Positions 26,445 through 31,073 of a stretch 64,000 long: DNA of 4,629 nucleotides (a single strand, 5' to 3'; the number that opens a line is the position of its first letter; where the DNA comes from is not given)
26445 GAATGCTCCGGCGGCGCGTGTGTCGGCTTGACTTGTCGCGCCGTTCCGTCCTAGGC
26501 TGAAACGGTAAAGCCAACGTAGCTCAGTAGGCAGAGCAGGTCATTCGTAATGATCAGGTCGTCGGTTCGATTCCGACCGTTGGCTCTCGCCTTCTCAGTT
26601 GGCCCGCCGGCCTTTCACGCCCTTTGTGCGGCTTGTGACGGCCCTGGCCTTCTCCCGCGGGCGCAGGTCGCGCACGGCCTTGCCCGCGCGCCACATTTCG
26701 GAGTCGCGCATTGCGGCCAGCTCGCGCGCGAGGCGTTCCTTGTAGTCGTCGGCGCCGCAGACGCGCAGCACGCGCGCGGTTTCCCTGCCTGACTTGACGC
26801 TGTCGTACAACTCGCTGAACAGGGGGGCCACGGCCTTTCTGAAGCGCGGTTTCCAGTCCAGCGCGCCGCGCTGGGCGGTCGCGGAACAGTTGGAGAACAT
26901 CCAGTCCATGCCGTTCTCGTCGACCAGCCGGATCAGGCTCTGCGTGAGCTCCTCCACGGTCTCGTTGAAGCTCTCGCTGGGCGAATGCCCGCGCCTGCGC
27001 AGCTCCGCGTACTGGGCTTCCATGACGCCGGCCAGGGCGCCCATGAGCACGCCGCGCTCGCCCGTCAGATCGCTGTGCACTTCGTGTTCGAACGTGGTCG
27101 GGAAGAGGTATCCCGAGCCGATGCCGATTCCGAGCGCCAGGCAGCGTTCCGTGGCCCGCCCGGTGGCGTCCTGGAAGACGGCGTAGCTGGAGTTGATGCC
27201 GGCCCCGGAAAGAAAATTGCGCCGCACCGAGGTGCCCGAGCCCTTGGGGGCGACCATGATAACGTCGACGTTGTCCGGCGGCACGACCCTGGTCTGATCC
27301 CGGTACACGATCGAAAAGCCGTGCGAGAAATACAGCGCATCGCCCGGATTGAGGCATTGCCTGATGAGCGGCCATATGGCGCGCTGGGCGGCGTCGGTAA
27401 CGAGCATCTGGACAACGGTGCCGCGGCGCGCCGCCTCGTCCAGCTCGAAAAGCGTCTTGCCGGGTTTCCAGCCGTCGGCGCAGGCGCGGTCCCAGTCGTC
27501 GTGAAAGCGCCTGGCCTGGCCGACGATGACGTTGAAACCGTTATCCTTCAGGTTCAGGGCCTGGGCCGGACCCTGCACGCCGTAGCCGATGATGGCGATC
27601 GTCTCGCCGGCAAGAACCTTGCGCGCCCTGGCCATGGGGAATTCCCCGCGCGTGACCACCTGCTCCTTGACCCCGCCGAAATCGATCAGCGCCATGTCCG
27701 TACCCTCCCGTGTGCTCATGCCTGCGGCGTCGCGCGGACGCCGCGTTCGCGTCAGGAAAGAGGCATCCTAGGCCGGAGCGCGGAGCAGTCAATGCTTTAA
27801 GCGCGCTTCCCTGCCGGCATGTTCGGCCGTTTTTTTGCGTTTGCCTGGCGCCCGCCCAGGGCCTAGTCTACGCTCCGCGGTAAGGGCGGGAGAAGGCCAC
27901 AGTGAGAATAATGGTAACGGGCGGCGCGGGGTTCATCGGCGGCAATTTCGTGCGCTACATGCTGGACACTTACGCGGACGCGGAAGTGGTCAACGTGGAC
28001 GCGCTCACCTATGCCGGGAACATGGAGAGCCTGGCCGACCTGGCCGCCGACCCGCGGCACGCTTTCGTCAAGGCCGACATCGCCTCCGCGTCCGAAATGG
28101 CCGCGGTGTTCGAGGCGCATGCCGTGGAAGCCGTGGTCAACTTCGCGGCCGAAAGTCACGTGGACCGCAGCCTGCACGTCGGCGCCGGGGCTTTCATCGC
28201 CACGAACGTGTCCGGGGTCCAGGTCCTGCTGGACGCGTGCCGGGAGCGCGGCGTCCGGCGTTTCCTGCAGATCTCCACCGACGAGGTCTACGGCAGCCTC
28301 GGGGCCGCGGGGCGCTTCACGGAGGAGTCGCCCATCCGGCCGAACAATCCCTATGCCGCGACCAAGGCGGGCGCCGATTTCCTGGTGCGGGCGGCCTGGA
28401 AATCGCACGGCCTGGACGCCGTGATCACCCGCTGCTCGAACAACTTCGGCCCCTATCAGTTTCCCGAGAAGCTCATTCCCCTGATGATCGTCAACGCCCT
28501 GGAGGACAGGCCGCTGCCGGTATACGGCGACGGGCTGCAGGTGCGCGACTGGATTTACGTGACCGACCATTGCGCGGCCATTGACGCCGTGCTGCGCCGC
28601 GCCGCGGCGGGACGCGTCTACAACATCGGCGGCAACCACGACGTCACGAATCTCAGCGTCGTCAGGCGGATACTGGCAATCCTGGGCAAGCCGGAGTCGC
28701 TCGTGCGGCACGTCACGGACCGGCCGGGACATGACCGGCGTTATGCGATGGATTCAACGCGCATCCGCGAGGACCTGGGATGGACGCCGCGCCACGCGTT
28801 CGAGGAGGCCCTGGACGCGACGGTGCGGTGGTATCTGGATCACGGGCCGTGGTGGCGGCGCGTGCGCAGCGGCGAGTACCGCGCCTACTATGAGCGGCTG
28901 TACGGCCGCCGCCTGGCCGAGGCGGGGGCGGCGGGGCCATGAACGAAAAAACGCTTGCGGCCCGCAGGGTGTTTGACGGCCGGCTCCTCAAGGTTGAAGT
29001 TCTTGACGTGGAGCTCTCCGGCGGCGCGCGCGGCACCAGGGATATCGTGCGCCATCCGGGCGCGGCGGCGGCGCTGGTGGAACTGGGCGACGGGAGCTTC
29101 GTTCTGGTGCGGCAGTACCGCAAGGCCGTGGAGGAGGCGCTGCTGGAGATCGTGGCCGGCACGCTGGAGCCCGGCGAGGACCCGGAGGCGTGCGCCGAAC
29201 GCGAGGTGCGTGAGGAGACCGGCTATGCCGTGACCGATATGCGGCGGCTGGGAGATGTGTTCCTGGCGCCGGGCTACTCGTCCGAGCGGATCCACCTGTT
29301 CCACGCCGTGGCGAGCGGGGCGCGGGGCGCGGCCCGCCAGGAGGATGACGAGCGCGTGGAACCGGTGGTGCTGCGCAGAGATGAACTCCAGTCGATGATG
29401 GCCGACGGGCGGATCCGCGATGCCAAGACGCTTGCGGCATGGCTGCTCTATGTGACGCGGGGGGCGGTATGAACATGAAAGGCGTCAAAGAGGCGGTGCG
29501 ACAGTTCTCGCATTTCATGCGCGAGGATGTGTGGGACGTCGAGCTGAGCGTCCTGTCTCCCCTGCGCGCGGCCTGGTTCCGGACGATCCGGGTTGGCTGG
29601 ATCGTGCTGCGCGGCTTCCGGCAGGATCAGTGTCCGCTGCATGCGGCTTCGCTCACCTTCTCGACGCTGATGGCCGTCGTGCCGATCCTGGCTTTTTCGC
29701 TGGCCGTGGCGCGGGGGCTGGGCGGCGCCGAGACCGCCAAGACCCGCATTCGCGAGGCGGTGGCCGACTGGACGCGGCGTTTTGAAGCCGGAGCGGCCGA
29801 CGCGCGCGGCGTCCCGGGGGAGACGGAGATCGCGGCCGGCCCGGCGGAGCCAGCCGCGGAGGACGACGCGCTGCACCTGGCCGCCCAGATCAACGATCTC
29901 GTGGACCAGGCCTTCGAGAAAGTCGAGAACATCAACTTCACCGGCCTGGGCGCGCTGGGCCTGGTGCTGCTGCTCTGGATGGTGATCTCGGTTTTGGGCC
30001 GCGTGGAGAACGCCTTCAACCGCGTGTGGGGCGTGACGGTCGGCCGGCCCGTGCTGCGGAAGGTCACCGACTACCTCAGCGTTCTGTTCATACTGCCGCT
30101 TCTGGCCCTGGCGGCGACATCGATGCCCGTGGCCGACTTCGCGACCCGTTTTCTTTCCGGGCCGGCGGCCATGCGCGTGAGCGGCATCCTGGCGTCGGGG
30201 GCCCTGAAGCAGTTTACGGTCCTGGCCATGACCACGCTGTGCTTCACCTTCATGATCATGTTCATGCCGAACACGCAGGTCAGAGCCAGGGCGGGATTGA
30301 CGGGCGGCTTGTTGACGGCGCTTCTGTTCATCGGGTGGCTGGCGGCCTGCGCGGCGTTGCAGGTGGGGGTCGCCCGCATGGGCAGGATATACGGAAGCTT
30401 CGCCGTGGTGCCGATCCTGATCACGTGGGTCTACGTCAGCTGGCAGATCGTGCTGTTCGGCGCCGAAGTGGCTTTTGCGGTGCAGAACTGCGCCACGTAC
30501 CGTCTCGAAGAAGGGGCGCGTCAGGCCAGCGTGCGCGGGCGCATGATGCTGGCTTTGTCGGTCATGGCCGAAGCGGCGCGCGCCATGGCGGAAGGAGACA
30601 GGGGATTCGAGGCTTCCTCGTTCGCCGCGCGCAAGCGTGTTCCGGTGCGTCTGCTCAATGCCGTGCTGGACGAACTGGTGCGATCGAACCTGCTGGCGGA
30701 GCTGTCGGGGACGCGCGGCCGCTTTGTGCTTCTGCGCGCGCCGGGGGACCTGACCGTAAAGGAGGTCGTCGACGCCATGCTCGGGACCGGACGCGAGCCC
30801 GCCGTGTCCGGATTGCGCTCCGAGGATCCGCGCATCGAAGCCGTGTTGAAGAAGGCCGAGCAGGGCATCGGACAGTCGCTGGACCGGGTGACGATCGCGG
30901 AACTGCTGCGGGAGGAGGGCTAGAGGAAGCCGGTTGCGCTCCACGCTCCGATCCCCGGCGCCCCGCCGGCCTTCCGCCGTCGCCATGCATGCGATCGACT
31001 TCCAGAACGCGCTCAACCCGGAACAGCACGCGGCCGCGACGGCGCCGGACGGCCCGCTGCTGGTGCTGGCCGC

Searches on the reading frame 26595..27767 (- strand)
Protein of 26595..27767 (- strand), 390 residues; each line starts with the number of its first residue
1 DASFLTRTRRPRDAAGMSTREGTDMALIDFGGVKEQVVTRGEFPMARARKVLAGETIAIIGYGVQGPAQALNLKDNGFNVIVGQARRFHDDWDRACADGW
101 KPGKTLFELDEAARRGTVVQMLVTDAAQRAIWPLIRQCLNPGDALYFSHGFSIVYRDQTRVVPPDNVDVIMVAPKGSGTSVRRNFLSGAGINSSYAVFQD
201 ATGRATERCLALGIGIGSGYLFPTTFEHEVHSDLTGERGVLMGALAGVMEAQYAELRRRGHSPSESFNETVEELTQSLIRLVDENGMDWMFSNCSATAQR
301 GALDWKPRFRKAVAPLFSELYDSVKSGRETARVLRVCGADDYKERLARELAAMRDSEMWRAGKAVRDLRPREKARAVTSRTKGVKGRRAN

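Call 38: find_encoding_contigs(protein=window:26595-27719:-, flank=10000, max_places=1)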
Protein window:26595-27719:- (374 aa): no gene with exactly this product is on record in the collection.

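Call 40: search_protein_families(library=pfam, proteins=[window:26595-27767:-], max_evalue=0.00001)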
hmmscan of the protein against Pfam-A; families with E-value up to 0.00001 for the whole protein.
window:26595-27767:- (390 aa): 2 families
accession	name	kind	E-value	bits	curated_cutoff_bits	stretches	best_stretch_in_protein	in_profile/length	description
PF07991.19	KARI_N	-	9.2e-44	149.4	20.6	1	52-218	2-161/165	Acetohydroxy acid isomeroreductase, NADPH-binding domain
PF01450.25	KARI_C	-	4.7e-37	127.9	29.1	1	226-370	1-143/144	Ketol-acid reductoisomerase, C-terminal domain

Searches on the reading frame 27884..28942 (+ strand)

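Call 40: search_protein_families(library=pfam, proteins=[window:27884-28942:+], max_evalue=0.00001)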
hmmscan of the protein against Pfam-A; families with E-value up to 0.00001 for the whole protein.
window:27884-28942:+ (352 aa): 7 families
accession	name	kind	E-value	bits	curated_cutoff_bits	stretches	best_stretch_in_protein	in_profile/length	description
PF16363.11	GDP_Man_Dehyd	-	1.4e-75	255.3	27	1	10-311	1-330/332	GDP-mannose 4,6 dehydratase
PF01370.27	Epimerase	-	7.3e-65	219.2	20.9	1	9-249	1-240/240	NAD dependent epimerase/dehydratase family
PF04321.23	RmlD_sub_bind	-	6.6e-19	68.5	27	1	8-312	2-280/287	RmlD substrate binding domain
PF01073.25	3Beta_HSD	-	4.9e-17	62.3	22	1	10-228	1-220/280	3-beta hydroxysteroid dehydrogenase/isomerase family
PF02719.21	Polysacc_synt_2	-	1.8e-13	50.8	20.2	1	9-136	1-132/293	Polysaccharide biosynthesis protein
PF07993.18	NAD_binding_4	-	2.7e-10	40.3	20.1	1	11-186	1-206/258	Male sterility protein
PF13460.12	NAD_binding_10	-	1.1e-08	35.7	27.2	1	13-183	1-142/184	NAD(P)H-binding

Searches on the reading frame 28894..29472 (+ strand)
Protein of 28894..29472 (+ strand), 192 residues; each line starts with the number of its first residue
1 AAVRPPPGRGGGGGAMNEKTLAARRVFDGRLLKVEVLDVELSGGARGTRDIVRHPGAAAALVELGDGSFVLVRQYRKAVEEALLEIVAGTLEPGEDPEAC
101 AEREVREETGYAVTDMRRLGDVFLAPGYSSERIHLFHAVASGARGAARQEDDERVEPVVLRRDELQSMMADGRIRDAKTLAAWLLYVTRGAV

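Call 40: search_protein_families(library=pfam, proteins=[window:28894-29472:+], max_evalue=0.00001)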
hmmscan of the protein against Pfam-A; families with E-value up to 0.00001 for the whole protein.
window:28894-29472:+ (192 aa): 1 family
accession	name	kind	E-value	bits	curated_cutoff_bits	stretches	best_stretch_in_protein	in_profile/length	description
PF00293.34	NUDIX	-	3.4e-17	63.2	21.1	1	55-180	3-131/134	NUDIX domain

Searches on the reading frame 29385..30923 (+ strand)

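Call 40: search_protein_families(library=pfam, proteins=[window:29385-30923:+], max_evalue=0.00001)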
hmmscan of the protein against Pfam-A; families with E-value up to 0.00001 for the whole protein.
window:29385-30923:+ (512 aa): 2 families
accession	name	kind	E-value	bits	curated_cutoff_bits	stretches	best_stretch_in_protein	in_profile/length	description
PF03631.20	Virul_fac_BrkB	-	5.9e-43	147.8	33.7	1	80-368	2-257/259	Virulence factor BrkB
PF02082.26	Rrf2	-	5.1e-11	43.3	30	1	387-509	5-131/132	Iron-dependent Transcriptional regulator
